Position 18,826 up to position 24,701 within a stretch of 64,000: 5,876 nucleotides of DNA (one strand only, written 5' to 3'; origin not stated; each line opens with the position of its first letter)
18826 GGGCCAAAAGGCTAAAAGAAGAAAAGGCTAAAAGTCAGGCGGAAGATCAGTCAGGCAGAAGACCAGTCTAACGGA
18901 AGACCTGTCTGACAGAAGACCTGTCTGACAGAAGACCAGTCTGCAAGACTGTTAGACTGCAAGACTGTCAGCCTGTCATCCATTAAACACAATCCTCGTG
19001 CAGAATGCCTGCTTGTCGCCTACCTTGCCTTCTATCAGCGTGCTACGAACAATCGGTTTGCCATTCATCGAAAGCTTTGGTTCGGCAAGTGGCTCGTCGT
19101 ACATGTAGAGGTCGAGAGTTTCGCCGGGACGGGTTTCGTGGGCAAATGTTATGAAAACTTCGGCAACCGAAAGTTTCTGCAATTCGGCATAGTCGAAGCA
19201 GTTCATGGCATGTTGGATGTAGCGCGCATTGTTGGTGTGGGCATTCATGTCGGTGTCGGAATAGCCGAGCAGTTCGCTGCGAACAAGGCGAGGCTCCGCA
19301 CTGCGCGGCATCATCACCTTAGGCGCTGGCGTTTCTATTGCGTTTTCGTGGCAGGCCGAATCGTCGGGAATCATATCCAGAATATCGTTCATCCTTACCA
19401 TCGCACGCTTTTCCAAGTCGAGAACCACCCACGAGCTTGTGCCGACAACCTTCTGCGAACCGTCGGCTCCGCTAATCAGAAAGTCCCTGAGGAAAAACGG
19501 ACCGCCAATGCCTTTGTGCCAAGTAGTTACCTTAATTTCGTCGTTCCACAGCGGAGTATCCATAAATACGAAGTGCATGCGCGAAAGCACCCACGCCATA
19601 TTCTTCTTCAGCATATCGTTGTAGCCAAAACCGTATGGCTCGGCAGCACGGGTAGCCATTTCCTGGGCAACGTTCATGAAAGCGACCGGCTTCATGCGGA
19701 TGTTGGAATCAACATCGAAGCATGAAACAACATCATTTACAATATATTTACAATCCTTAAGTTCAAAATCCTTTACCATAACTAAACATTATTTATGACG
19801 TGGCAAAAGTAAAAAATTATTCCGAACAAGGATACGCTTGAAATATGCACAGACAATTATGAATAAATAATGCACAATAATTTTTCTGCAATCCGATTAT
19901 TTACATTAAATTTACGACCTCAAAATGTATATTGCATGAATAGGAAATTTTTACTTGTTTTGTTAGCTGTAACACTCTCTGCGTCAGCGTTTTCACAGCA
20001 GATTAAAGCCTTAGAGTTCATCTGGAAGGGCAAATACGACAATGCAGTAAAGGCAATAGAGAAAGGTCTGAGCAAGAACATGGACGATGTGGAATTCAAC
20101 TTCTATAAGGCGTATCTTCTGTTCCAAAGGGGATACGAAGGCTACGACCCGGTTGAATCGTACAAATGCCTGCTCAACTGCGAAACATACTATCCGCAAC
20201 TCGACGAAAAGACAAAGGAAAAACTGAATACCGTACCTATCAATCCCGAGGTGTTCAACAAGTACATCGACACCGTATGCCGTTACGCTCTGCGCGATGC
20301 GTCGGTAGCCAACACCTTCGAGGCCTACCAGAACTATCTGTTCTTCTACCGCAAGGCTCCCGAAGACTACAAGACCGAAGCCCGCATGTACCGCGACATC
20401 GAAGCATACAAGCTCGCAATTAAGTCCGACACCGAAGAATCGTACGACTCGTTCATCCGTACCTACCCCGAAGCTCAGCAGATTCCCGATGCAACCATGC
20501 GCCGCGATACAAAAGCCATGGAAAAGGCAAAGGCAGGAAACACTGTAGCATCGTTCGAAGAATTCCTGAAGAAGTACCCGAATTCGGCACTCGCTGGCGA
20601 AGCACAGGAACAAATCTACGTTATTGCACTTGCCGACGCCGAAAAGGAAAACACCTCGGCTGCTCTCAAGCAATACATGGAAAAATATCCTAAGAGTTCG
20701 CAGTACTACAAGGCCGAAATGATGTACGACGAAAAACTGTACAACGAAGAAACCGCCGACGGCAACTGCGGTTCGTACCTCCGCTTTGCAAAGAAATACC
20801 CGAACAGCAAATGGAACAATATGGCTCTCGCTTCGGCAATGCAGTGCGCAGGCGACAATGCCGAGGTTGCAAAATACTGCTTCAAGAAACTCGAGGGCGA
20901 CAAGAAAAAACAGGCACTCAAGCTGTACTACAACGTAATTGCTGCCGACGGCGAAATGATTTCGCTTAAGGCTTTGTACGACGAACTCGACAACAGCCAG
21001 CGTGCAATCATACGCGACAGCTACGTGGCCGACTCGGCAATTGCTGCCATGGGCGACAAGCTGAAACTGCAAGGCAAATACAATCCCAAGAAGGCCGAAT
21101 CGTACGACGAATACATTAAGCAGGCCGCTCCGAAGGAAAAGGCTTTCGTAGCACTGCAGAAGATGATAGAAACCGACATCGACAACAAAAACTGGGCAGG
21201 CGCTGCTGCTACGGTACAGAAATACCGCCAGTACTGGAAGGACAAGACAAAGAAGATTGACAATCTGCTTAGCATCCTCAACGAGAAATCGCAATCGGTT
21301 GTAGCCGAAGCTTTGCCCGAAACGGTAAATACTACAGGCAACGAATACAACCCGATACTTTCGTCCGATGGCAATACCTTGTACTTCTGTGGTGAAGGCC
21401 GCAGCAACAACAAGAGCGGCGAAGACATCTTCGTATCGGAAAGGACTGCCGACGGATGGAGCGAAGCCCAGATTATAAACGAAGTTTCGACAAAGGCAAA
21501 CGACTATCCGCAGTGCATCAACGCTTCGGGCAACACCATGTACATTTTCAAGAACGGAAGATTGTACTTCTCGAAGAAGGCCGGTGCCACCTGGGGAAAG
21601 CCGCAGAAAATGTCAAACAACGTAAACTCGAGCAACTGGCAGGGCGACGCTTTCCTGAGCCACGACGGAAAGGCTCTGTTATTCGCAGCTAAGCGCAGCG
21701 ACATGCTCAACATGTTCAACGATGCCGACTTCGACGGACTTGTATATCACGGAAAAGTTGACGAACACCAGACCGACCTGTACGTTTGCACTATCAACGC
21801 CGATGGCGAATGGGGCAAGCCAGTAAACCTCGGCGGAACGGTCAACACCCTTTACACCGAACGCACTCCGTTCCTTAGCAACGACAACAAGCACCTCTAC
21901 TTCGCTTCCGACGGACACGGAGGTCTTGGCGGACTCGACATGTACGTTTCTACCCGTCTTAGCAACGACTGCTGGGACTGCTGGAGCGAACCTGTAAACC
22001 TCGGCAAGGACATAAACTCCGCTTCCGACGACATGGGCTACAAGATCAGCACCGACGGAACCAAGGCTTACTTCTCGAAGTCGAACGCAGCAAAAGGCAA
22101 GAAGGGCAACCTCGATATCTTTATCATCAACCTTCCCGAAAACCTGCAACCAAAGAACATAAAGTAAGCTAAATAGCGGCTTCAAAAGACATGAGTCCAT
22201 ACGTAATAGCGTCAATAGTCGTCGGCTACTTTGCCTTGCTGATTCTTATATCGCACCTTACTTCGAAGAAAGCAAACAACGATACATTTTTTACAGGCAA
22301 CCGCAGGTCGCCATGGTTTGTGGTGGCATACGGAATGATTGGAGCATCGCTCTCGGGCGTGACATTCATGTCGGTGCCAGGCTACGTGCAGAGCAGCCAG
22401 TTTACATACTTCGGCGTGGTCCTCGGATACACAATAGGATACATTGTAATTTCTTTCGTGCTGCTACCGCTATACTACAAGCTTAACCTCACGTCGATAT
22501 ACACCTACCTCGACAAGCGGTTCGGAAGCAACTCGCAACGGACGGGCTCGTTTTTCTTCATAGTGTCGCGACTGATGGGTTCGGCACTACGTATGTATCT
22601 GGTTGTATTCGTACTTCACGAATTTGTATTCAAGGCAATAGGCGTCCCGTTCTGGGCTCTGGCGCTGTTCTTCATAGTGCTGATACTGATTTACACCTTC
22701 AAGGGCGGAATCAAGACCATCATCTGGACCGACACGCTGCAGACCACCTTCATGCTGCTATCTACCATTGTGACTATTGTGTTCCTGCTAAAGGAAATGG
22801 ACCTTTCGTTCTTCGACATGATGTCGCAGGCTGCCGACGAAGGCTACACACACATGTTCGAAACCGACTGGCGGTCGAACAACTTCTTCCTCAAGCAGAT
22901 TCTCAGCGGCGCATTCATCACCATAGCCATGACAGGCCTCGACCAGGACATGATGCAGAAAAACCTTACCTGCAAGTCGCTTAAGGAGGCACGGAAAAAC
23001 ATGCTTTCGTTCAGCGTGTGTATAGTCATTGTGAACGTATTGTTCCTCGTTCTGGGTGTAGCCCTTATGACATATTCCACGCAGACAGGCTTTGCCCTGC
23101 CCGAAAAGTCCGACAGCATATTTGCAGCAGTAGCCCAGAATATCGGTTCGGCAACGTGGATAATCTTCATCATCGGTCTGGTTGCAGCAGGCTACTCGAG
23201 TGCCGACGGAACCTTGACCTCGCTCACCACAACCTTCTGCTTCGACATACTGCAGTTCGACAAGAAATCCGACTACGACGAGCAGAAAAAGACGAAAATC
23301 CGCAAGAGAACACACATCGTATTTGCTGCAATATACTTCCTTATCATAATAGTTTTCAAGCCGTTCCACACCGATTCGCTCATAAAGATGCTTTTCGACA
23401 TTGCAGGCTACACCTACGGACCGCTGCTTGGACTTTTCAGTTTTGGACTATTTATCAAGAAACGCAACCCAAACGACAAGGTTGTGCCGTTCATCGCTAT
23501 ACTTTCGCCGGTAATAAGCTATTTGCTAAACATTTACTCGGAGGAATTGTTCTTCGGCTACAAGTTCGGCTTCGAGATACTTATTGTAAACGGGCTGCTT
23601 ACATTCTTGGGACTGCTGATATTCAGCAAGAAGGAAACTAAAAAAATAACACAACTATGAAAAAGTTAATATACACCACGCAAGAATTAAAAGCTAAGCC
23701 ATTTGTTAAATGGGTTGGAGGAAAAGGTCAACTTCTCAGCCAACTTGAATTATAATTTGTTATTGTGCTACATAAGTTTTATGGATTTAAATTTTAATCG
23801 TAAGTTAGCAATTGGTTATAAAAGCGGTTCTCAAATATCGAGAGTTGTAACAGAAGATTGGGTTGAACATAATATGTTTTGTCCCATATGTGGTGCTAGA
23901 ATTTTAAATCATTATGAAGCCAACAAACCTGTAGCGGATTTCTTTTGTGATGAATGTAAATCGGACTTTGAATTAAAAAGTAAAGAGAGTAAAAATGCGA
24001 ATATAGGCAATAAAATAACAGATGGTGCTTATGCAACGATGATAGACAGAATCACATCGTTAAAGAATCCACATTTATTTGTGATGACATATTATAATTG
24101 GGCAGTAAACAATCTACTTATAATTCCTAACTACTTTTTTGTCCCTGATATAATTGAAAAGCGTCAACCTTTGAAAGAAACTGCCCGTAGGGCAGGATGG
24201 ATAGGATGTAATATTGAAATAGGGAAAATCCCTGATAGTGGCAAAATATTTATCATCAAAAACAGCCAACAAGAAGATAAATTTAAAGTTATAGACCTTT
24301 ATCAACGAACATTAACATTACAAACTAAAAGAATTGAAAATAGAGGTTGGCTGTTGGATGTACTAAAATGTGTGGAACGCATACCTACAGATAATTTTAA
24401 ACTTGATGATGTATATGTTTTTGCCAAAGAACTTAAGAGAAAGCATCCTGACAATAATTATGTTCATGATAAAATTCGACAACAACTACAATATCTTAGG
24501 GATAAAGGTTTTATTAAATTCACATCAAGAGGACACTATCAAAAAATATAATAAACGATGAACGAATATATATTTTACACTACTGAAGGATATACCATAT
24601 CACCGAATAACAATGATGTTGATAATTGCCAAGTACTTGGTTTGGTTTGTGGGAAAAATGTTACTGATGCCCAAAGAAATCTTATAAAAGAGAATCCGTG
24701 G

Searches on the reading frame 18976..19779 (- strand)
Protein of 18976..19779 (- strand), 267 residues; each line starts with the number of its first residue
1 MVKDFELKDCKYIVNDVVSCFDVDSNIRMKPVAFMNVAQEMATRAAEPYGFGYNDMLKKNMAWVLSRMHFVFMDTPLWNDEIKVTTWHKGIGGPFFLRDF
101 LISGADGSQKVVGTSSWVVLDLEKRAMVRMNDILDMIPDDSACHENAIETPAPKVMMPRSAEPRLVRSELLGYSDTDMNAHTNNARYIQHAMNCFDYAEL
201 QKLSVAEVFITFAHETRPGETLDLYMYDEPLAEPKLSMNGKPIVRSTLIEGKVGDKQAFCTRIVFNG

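Call 83: search_protein_families(library=pfam, proteins=[window:18976-19779:-], max_evalue=0.00001)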
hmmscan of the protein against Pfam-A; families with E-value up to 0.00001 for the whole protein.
window:18976-19779:- (267 aa): 3 families
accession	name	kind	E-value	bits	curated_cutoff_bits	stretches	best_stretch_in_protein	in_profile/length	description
PF01643.23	Acyl-ACP_TE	-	6.2e-17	62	23.7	1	18-132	10-125/131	Acyl-ACP thioesterase N-terminal domain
PF20791.3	Acyl-ACP_TE_C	-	1.2e-08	35.6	21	1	173-225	16-68/101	Acyl-ACP thioesterase C-terminal domain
PF13279.12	4HBT_2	-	1.5e-06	29.1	25.5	0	22-131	5-115/122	Thioesterase-like superfamily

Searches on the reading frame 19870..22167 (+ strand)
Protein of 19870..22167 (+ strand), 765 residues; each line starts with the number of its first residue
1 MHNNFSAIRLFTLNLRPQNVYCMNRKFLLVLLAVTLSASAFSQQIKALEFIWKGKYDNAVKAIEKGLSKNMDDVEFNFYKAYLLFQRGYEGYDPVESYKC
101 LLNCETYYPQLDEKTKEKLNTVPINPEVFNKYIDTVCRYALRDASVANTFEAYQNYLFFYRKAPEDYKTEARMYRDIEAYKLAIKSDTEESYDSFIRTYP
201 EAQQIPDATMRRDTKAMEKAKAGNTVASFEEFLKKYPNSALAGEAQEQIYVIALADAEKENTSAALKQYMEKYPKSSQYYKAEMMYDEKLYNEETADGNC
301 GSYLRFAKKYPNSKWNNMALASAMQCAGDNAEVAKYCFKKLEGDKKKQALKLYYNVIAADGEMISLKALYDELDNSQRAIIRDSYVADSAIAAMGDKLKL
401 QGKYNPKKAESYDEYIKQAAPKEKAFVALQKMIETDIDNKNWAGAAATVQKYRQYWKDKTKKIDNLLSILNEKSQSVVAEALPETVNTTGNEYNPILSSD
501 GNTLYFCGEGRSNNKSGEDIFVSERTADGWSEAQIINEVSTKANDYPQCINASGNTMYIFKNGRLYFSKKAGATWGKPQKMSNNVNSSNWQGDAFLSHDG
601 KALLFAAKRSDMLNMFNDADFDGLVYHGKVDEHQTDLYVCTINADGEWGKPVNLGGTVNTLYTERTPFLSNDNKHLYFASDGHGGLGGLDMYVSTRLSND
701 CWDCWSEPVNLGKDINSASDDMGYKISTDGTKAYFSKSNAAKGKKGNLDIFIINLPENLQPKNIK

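Call 83: search_protein_families(library=pfam, proteins=[window:19870-22167:+], max_evalue=0.00001)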
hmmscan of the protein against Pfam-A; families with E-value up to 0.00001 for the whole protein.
window:19870-22167:+ (765 aa): 1 family
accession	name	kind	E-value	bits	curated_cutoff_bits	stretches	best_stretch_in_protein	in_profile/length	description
PF07676.18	PD40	-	2.4e-18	66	20.9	1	486-513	5-31/38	WD40-like Beta Propeller Repeat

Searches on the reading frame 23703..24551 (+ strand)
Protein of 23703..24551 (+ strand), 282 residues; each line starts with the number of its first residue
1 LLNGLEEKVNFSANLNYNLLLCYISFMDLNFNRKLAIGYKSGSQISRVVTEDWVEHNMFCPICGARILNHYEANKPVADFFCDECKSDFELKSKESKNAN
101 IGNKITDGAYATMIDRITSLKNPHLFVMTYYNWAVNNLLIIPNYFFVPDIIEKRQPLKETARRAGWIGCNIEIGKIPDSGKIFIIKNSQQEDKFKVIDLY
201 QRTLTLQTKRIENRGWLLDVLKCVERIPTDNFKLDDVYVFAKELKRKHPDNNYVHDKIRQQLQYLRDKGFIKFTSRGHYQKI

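Call 83: search_protein_families(library=pfam, proteins=[window:23703-24551:+], max_evalue=0.00001)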
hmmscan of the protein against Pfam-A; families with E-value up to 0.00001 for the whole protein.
window:23703-24551:+ (282 aa): 2 families
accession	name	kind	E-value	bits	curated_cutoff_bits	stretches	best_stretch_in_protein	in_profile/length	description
PF06044.18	DpnI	-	2.3e-79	265.7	26.7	1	27-208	1-182/183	Dam-replacing family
PF17726.7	DpnI_C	-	1.9e-34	118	23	1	212-281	1-70/70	Dam-replacing HTH domain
